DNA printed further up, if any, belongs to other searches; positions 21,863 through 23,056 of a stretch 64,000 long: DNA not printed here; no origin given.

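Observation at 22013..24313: UbiA prenyltransferase - small 2[4Fe-4S] ferredoxin - geranylgeranyl reductase trio: possible archaeal-type saturated isoprenoid (ether-lipid-like) module in a bacterium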

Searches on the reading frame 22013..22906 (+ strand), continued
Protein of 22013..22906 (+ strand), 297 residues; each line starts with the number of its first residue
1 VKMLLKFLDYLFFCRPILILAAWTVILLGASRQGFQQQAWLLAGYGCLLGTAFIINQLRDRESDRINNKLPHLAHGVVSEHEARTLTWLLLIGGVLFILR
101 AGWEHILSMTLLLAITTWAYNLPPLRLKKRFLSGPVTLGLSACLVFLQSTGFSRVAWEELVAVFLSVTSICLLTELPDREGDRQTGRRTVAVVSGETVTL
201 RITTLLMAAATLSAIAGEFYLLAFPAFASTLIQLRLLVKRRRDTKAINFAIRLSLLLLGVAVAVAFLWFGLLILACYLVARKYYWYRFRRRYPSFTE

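Call 44: search_protein_representatives(alignment_id=A2)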
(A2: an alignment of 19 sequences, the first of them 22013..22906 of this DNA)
Query: 19 sequences, 310 profile positions. Proteins with E-value up to 0.001 (for the whole library): 13151; up to 1e-10: 2445; up to 1e-30: 395. The best 150 are listed.
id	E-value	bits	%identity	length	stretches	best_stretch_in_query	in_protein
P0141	3.4e-115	400.9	-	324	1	2-309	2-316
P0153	2.9e-112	391.2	-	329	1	4-308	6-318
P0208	2.9e-109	381.4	-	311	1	4-309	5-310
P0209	2.3e-108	378.4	-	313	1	4-309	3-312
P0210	1.2e-105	369.5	-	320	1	3-309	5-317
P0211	2.4e-105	368.6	-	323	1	7-309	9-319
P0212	7.7e-105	366.9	-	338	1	3-309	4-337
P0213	1.4e-104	366.1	-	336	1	2-309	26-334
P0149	2.4e-104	365.3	-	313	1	17-309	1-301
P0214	4.5e-104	364.3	-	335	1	1-309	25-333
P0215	1.3e-103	362.9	-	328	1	2-308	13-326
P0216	3.7e-103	361.4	-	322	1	2-309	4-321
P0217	7.3e-103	360.4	-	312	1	3-309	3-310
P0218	2.6e-102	358.5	-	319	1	2-309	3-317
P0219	4.6e-101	354.5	-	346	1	2-308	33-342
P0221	3.6e-100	351.5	-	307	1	1-309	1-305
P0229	1.6e-90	319.8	-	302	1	3-308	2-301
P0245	8.6e-84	297.7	-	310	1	7-306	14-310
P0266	4.0e-79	282.4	-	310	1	3-306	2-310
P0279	9.1e-77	274.7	-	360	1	3-306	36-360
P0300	2.1e-73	263.6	-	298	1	6-310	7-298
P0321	8.5e-71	255.1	-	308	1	7-306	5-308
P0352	1.5e-66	241.1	-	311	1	9-309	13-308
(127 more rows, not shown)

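Call 45: list_cluster_members(proteins=[P0208, P0213, P0221, P0229, P0245, P0266, P0279, P0300, P0321, P0352])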
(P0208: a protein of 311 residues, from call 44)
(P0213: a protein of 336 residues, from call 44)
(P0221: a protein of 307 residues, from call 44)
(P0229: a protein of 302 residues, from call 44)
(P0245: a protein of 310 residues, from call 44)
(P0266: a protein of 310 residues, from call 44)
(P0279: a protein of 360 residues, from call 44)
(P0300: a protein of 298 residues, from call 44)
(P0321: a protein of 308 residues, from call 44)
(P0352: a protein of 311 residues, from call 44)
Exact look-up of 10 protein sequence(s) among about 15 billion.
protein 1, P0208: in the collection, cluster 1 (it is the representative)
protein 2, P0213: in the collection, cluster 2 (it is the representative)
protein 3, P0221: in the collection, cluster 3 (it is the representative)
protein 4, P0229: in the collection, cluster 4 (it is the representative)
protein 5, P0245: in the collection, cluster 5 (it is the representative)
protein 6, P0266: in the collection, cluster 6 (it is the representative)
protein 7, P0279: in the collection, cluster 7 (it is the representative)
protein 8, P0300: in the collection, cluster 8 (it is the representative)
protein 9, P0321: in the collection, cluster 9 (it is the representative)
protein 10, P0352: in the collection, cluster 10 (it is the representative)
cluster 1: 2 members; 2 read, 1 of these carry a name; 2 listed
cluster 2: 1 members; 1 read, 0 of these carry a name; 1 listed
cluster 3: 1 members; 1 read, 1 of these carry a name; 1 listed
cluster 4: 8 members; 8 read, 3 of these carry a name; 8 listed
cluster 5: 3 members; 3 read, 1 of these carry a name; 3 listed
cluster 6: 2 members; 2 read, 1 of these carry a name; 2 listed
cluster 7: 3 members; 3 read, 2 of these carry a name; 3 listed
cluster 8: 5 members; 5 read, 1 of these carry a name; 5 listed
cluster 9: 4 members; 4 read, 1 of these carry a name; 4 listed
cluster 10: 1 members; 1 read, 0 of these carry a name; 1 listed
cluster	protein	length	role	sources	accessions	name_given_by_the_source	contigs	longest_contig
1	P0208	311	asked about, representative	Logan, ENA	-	-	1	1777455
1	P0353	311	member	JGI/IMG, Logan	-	4-hydroxybenzoate polyprenyltransferase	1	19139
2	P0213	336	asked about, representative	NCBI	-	-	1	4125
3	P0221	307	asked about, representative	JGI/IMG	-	4-hydroxybenzoate polyprenyltransferase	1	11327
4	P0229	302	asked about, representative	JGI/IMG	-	4-hydroxybenzoate polyprenyltransferase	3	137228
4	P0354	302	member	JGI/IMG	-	4-hydroxybenzoate polyprenyltransferase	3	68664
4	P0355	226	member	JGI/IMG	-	1,4-dihydroxy-2-naphthoate octaprenyltransferase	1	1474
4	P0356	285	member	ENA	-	-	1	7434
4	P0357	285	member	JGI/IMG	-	-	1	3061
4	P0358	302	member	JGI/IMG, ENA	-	-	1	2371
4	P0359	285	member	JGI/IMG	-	-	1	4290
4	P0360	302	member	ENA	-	-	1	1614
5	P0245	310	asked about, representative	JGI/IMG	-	-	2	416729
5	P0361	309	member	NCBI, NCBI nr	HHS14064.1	MAG TPA: hypothetical protein ENN03_09920 [bacterium] | hypothetical protein [bacterium]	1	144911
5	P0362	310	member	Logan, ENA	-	-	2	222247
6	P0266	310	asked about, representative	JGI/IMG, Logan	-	4-hydroxybenzoate polyprenyltransferase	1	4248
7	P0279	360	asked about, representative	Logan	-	-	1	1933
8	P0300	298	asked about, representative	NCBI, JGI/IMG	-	4-hydroxybenzoate polyprenyltransferase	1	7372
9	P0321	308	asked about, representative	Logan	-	-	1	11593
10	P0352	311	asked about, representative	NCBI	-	-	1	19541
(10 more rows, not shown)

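Call 46: predict_structure(alignment_id=A2)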
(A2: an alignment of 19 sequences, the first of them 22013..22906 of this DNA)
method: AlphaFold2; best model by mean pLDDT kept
length: 297 residues; sequences in the alignment: 19
mean_pLDDT: 90.9   pTM: 0.88
mean pLDDT of the five models: 90.9, 90.9, 89.8, 89.7, 89.5
residues with pLDDT >= 90: 204; 70-90: 88; 50-70: 5; < 50: 0
segments of 3 or more residues with pLDDT < 50: none
pLDDT, mean of each block of 10 residues (from residue 1): 92 91 91 83 93 88 74 87 96 95 89 87 85 93 93 87 98 94 89 95 98 97 97 93 87 93 95 94 92 79
secondary structure, 60 per line:
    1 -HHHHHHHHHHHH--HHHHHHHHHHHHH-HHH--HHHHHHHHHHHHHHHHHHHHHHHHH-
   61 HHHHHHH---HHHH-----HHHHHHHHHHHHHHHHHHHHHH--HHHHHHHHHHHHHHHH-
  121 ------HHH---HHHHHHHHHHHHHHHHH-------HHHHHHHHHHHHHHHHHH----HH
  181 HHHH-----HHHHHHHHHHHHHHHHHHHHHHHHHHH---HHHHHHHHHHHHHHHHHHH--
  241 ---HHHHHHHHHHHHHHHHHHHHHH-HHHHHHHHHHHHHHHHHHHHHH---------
elements in order: H2-13 H16-28 H35-59 H61-67 H71-74 H80-101 H104-119 H133-149 H157-174 H179-184 H190-216 H220-238 H244-265 H267-288

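Call 48: fold_search(model_id=the predicted structure, library=pdb)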
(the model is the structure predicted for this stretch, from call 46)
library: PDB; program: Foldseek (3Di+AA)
matches with E <= 10: 556; with E <= 0.001: 15
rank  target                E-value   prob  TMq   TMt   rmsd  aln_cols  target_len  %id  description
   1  7bpu_A                1.3e-06  1.00  0.64  0.68   4.6       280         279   19  Structural and mechanistic insights into the biosynthesis of Digeranylgeranylglyceryl phosphate synthase in membranes (released 2021-04-14)
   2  4tq3_B                2.2e-06  1.00  0.60  0.63   6.3       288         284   22  Structure of a UbiA homolog from Archaeoglobus fulgidus bound to GPP and Mg2+ (released 2014-07-16)
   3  4tq3_A                2.6e-06  1.00  0.60  0.63   6.1       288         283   22  Structure of a UbiA homolog from Archaeoglobus fulgidus bound to GPP and Mg2+ (released 2014-07-16)
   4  6m31_A                3.1e-06  1.00  0.66  0.69   4.4       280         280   20  Structural and Functional Insights into an Archaeal Lipid Synthase (released 2021-02-03)
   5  4tq4_C                4.6e-06  1.00  0.66  0.68   5.9       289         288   20  Structure of a UbiA homolog from Archaeoglobus fulgidus bound to DMAPP and Mg2+ (released 2014-07-16)
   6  4tq4_A                5.6e-06  1.00  0.61  0.62   6.1       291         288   22  Structure of a UbiA homolog from Archaeoglobus fulgidus bound to DMAPP and Mg2+ (released 2014-07-16)
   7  4tq4_D                8.9e-06  1.00  0.61  0.63   5.4       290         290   22  Structure of a UbiA homolog from Archaeoglobus fulgidus bound to DMAPP and Mg2+ (released 2014-07-16)
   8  4tq6_B                9.3e-06  1.00  0.58  0.64   6.5       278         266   21  Structure of a UbiA homolog from Archaeoglobus fulgidus bound to Cd2+ (released 2014-07-16)
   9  4tq5                  1.0e-05  1.00  0.57  0.61   6.5       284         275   21  Structure of a UbiA homolog from Archaeoglobus fulgidus (released 2014-07-16)
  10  4tq4_B                1.1e-05  1.00  0.64  0.66   6.0       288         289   20  Structure of a UbiA homolog from Archaeoglobus fulgidus bound to DMAPP and Mg2+ (released 2014-07-16)
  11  4tq6_A                1.4e-05  1.00  0.58  0.64   6.2       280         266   20  Structure of a UbiA homolog from Archaeoglobus fulgidus bound to Cd2+ (released 2014-07-16)
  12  4od4_A                1.9e-05  1.00  0.61  0.65   4.5       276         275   19  Apo structure of a UbiA homolog from Aeropyrum pernix K1 (released 2014-03-19)
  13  4od5_A                2.2e-05  1.00  0.59  0.63   4.8       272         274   19  Substrate-bound structure of a UbiA homolog from Aeropyrum pernix K1 (released 2014-03-19)
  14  8djk_B                2.9e-04  1.00  0.47  0.49   7.3       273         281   13  HMGCR-UBIAD1 Complex State 2 (released 2022-08-03)
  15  8j8j_A                6.9e-04  1.00  0.57  0.58   7.1       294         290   17  Membrane bound PRTase, C3 symmetry, donor bound (released 2024-02-07)
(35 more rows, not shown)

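Call 51: find_encoding_contigs(protein=P0012, flank=5000, max_places=2)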
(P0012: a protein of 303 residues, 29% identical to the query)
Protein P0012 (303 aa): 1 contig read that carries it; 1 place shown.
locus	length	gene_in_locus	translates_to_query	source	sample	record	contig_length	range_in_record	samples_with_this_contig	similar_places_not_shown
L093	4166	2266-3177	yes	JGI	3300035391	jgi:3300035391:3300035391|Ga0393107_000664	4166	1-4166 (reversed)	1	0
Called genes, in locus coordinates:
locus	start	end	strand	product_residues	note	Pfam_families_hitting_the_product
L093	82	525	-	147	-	PF00571:CBS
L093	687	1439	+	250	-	PF01255:Prenyltransf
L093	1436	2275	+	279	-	PF01148:CTP_transf_1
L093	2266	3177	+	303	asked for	PF01040:UbiA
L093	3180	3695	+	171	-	PF00877:NLPC_P60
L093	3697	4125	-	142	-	PF01048:PNP_UDP_1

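Call 56: list_cluster_members(proteins=[P0007, P0009, P0005, P0139, P0141, P0159, P0175, P0198, P0200, P0186])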
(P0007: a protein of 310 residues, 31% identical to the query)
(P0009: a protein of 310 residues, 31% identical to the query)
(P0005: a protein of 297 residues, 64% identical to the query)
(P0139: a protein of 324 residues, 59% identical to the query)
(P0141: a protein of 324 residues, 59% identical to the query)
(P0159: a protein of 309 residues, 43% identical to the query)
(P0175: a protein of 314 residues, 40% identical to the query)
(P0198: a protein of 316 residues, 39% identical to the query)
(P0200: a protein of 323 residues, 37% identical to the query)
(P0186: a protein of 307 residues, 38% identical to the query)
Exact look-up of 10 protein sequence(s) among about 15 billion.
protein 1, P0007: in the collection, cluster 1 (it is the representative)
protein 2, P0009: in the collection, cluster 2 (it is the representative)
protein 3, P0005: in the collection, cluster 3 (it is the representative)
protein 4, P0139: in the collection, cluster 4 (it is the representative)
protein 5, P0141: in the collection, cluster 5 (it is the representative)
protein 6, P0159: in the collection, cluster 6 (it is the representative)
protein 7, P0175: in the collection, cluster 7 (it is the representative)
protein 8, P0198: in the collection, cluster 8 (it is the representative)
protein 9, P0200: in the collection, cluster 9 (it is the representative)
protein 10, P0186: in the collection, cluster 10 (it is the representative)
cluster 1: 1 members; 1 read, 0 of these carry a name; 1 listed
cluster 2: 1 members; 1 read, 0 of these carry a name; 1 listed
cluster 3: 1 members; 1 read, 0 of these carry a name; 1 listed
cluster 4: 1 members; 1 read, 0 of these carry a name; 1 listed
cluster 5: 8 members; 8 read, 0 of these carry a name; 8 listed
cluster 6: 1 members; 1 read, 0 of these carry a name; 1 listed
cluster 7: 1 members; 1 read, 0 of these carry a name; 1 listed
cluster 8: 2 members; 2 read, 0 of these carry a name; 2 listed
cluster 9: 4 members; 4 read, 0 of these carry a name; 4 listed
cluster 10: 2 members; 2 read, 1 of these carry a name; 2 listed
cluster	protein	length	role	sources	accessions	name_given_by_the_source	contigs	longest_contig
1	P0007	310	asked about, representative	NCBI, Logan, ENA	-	-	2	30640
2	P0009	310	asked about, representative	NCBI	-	-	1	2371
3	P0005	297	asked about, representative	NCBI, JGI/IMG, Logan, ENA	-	-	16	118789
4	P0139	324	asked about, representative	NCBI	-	-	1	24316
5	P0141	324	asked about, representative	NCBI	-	-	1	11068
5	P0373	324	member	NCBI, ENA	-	-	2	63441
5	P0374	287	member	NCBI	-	-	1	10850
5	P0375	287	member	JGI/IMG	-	-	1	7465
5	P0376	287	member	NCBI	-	-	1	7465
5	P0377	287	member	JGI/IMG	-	-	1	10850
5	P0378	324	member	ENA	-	-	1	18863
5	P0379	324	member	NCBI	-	-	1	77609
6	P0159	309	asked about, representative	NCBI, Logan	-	-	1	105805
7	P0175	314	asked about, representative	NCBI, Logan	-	-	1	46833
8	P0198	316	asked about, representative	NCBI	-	-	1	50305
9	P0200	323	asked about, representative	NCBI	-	-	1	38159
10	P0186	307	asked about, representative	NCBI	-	-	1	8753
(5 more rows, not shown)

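Call 61: search_protein_families(library=ncbifam, alignment_id=A2, max_evalue=0.001)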
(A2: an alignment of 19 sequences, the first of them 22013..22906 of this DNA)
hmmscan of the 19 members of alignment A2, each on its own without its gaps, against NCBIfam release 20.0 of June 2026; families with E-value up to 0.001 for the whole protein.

A. member 1, window:22013-22906:+ (297 aa): 18 families
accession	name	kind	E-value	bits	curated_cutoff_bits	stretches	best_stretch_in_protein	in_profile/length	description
TIGR01476.1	chlor_syn_BchG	subfamily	1.7e-17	63.8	212.3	1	47-236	49-241/283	(bacterio)chlorophyll synthase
NF009523.0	PRK12884.1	equivalog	2.2e-16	59.9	269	1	47-255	48-263/279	prenyltransferase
NF009525.0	PRK12887.1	equivalog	2.9e-16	59.7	226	1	24-223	37-252/310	homogentisate phytyltransferase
NF005742.0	PRK07566.1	equivalog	8e-16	58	313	1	40-240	71-273/315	chlorophyll synthase ChlG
TIGR02056.1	ChlG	equivalog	3.6e-12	46.5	436.45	1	42-234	61-262/306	chlorophyll synthase ChlG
NF009516.0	PRK12875.1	equivalog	2.5e-11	43.2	205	1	53-241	69-266/292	prenyltransferase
NF009058.0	PRK12392.1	subfamily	1.8e-10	40.4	494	1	29-234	41-266/333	bacteriochlorophyll c synthase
NF035940.1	prenyl_rel_EboC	equivalog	2.2e-10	40.4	250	1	10-275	2-277/292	UbiA-like protein EboC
NF009521.0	PRK12882.1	equivalog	4.3e-09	36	296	1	46-214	49-218/280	geranylgeranylglycerol-phosphate geranylgeranyltransferase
NF009608.0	PRK13105.1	equivalog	1.9e-07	30.5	217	1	53-216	59-230/291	prenyltransferase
TIGR01475.1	ubiA_other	subfamily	2.7e-07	30.3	180.8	1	24-238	24-243/282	UbiA-like polyprenyltransferase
NF004751.0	PRK06080.1-3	equivalog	3.9e-07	29.9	264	1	146-264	166-289/296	1,4-dihydroxy-2-naphthoate polyprenyltransferase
NF009609.0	PRK13106.1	equivalog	1.6e-06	27.8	349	1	57-264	70-293/301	prenyltransferase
NF009522.0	PRK12883.1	equivalog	9.5e-06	25.3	353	1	42-211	45-211/279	geranylgeranylglycerol-phosphate geranylgeranyltransferase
NF004750.0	PRK06080.1-2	equivalog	2.2e-05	24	346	0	161-253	184-276/301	1,4-dihydroxy-2-naphthoate polyprenyltransferase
NF009512.0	PRK12872.1-1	equivalog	0.00029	20.5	278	0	41-95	44-98/303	geranylgeranylglycerol-phosphate geranylgeranyltransferase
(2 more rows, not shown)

B. families by the number of members that match (of 19 scanned): 30 families (the first 25 are shown)
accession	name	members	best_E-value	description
NF009523.0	PRK12884.1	19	3.1e-20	prenyltransferase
NF009525.0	PRK12887.1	18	2.3e-18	homogentisate phytyltransferase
TIGR01476.1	chlor_syn_BchG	18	1.7e-17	(bacterio)chlorophyll synthase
NF009516.0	PRK12875.1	17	2.9e-19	prenyltransferase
NF005742.0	PRK07566.1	17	8e-16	chlorophyll synthase ChlG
NF004751.0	PRK06080.1-3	17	2.5e-10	1,4-dihydroxy-2-naphthoate polyprenyltransferase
NF009521.0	PRK12882.1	14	5e-11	geranylgeranylglycerol-phosphate geranylgeranyltransferase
NF004749.0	PRK06080.1-1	14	3.7e-08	1,4-dihydroxy-2-naphthoate polyprenyltransferase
NF006088.0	PRK08238.1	11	7.8e-10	UbiA family prenyltransferase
NF008978.0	PRK12324.1-4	9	2.1e-10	decaprenyl-phosphate phosphoribosyltransferase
NF009522.0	PRK12883.1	7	1.9e-11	geranylgeranylglycerol-phosphate geranylgeranyltransferase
TIGR00751.1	menA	6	1.9e-07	1,4-dihydroxy-2-naphthoate octaprenyltransferase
TIGR02056.1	ChlG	5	3.6e-12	chlorophyll synthase ChlG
NF009058.0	PRK12392.1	5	2.4e-11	bacteriochlorophyll c synthase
NF009608.0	PRK13105.1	5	2.5e-08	prenyltransferase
NF009512.0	PRK12872.1-1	3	0.00029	geranylgeranylglycerol-phosphate geranylgeranyltransferase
NF009513.0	PRK12872.1-3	2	1.6e-06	prenyltransferase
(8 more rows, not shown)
